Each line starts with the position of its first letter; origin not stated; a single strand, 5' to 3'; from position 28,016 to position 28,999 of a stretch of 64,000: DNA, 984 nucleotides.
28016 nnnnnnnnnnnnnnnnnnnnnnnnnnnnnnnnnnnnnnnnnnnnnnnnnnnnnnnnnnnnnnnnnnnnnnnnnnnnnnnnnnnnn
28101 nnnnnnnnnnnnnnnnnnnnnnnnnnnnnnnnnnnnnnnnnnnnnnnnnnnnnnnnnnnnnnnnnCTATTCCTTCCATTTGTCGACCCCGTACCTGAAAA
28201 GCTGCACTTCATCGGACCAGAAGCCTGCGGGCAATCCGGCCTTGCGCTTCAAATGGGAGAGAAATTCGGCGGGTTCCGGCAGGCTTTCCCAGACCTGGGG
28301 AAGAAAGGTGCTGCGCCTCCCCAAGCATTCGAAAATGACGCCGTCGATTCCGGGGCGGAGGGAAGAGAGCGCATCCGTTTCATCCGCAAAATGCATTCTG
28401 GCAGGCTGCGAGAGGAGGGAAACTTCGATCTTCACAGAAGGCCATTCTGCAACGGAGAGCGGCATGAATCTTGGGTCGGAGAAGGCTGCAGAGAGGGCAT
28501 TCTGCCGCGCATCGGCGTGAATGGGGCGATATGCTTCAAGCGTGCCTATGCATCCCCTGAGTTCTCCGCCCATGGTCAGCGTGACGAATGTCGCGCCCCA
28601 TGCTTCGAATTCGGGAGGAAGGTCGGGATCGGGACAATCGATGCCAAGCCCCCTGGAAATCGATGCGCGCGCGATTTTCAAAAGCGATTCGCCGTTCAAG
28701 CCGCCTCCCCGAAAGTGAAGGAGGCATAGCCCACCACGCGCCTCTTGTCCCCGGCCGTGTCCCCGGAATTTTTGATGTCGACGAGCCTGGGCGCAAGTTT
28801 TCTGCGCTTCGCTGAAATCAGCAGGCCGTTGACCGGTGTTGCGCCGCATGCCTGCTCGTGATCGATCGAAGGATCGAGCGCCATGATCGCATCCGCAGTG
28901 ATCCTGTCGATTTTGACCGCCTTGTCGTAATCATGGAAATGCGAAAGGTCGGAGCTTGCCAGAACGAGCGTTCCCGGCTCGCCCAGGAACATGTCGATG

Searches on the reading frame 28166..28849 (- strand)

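Call 75: search_protein_families(library=pfam, proteins=[window:28166-28849:-], max_evalue=0.00001)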
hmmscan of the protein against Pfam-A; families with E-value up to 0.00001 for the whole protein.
window:28166-28849:- (227 aa): 1 family
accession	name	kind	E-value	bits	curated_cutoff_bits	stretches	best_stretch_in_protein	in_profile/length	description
PF01871.22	AMMECR1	-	1.8e-43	148.4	25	1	58-224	2-167/168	AMMECR1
